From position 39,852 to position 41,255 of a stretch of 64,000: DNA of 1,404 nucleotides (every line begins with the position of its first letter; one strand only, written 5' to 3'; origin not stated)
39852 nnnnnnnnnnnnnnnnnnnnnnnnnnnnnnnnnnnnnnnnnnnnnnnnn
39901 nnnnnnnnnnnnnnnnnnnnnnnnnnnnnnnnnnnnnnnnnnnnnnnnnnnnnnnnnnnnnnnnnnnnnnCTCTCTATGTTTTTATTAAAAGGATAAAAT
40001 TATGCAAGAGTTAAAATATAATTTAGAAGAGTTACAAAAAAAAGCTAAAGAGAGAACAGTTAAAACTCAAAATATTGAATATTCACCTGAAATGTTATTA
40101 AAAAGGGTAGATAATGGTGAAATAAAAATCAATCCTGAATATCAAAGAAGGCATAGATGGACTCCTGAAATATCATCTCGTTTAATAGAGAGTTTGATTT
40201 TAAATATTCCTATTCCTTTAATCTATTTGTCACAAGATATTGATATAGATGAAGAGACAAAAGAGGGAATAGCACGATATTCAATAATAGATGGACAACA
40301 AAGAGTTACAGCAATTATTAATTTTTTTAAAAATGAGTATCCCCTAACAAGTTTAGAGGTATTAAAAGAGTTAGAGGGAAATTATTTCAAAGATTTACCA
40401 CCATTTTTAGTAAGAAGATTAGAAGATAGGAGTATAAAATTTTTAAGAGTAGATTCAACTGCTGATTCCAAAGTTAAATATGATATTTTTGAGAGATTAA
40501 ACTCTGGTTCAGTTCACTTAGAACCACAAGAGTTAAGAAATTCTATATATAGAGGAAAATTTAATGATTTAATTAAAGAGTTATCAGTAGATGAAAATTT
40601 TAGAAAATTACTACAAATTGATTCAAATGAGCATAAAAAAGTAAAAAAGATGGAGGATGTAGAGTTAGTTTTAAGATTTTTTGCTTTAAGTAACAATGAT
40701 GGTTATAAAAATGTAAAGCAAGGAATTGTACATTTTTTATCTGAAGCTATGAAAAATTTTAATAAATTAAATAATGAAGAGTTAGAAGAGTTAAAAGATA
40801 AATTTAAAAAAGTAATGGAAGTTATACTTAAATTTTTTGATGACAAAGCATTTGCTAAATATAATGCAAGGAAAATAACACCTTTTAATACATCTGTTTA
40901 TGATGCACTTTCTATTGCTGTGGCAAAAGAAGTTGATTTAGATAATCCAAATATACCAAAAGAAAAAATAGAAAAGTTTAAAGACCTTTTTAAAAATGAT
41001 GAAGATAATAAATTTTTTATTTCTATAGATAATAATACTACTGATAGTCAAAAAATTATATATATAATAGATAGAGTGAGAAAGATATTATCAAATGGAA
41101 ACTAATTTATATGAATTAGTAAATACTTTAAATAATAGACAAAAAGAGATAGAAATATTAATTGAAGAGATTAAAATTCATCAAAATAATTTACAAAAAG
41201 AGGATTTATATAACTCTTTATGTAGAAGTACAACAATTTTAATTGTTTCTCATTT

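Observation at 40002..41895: Compact DUF262 + HEPN (Rx4H) gene pair between topA and yfcE is a candidate uncharacterised defence module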

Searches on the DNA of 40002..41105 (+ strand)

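Call 54: search_dna_similar(query=L181:2917-4557:+, collection=ecoli_genomes, mode=distant, max_rows=30, rows=spread)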
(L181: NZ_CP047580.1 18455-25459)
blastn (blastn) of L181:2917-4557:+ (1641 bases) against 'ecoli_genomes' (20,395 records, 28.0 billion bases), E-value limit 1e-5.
Records with a match: 43; places in all: 43; records where one place covers at least 80% of the query: 12.
Genomes with a match: 42 of 5426; with a place that covers at least 80% of the query: 12. Places per genome that has any: lowest 1, median 1, highest 2. On chromosomes: 31 places; on plasmids: 12.
Best place of each record, by identity: >=99% 11; 95-99% 1; 60-80% 31.
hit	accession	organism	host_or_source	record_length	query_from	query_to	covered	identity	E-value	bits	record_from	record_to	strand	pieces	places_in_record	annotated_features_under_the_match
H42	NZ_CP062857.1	Escherichia coli O20:H12 strain Res13-Lact-PEB17-18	Sus scrofa domesticus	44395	1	1641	100%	100.0%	0e+0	2960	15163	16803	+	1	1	GmrSD restriction endonuclease domain-containing protein | HEPN domain-containing protein | replication initiation protein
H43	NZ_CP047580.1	Escherichia coli strain 94EC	Homo sapiens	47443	1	1641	100%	100.0%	0e+0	2960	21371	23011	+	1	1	GmrSD restriction endonuclease domain-containing protein | HEPN domain-containing protein | replication initiation protein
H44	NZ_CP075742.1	Escherichia coli strain CPF6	Sus scrofa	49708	1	1641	100%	100.0%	0e+0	2960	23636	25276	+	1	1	GmrSD restriction endonuclease domain-containing protein | HEPN domain-containing protein | replication initiation protein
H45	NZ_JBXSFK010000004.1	Escherichia coli strain PEC122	Sus scrofa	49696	1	1641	100%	100.0%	0e+0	2960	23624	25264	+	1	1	GmrSD restriction endonuclease domain-containing protein | HEPN domain-containing protein | replication initiation protein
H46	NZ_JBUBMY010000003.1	Escherichia coli strain N66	Homo sapiens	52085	1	1641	100%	100.0%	0e+0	2960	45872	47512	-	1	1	GmrSD restriction endonuclease domain-containing protein | HEPN domain-containing protein | replication initiation protein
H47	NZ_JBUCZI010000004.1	Escherichia coli strain CD09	Homo sapiens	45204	1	1641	100%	100.0%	0e+0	2960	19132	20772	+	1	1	GmrSD restriction endonuclease domain-containing protein | HEPN domain-containing protein | replication initiation protein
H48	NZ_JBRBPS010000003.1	Escherichia coli strain CH4799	Homo sapiens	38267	1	1641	100%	99.9%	0e+0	2951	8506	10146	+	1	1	GmrSD restriction endonuclease domain-containing protein | HEPN domain-containing protein | replication initiation protein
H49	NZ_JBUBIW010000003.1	Escherichia coli strain GPEC1186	chicken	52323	1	1641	100%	99.9%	0e+0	2951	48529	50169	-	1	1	GmrSD restriction endonuclease domain-containing protein | HEPN domain-containing protein | replication initiation protein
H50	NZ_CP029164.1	Escherichia coli strain 104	chicken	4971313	177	300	8%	72.6%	1e-8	72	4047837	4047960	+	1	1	DUF262 domain-containing protein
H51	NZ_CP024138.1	Escherichia coli strain 14EC020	clinical patient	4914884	177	300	8%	72.6%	1e-8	72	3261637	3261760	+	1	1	DUF262 domain-containing protein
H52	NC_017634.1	Escherichia coli O83:H1 str. NRG 857C strain NRG 857C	-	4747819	177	300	8%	72.6%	1e-8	72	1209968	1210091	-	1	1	DUF262 domain-containing protein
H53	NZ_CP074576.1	Escherichia coli strain CS18F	Chicken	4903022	177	300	8%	72.6%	1e-8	72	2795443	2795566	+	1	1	DUF262 domain-containing protein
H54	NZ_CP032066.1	Escherichia coli strain E166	Avian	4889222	177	300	8%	72.6%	1e-8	72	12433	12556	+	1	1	DUF262 domain-containing protein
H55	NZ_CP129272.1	Escherichia coli strain G12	Chicken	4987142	177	300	8%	72.6%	1e-8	72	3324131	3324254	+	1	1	DUF262 domain-containing protein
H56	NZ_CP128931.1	Escherichia coli strain TUM9757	missing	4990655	177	300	8%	72.6%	1e-8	72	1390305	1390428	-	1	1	DUF262 domain-containing protein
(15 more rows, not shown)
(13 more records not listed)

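Call 56: get_annotated_region(hit=H52, flank=4000)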
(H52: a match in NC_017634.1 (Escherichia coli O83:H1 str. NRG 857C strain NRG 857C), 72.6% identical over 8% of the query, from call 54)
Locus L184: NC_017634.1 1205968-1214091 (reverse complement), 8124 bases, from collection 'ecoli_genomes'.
description: Escherichia coli O83:H1 str. NRG 857C, complete sequence
organism: Escherichia coli O83:H1 str. NRG 857C strain NRG 857C (NCBI taxid 685038)
replicon: chromosome; assembly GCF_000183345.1
host: -; source: -; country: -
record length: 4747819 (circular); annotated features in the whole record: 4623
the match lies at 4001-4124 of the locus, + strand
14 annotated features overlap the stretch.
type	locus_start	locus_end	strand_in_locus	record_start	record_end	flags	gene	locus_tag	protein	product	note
CDS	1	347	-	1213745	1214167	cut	gpG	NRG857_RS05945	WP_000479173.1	phage tail assembly chaperone G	-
CDS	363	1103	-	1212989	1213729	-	-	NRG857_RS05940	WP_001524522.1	phage tail protein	-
CDS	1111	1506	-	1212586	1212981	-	-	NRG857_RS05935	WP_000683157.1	phage minor tail U family protein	-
CDS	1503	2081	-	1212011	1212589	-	-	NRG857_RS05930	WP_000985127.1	phage tail protein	-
CDS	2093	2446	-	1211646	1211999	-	-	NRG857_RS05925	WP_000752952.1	head-tail joining protein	-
CDS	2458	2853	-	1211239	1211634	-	-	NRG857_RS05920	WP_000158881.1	DNA-packaging protein FI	-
CDS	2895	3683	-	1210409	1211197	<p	-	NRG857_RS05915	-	major capsid protein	incomplete; partial in the middle of a contig; missing N-terminus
CDS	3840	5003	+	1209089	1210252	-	-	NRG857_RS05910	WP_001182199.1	DUF262 domain-containing protein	-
CDS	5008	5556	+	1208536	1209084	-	-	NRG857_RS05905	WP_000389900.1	HEPN domain-containing protein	-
CDS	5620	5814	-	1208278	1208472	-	-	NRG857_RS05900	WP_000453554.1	hypothetical protein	-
CDS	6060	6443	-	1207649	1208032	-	-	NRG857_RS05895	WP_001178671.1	helix-turn-helix transcriptional regulator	-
CDS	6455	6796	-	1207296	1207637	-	-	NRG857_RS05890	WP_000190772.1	head decoration protein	-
CDS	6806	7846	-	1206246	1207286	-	-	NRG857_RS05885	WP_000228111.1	major capsid protein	-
CDS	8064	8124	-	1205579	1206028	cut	-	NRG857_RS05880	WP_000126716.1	single-stranded DNA-binding protein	-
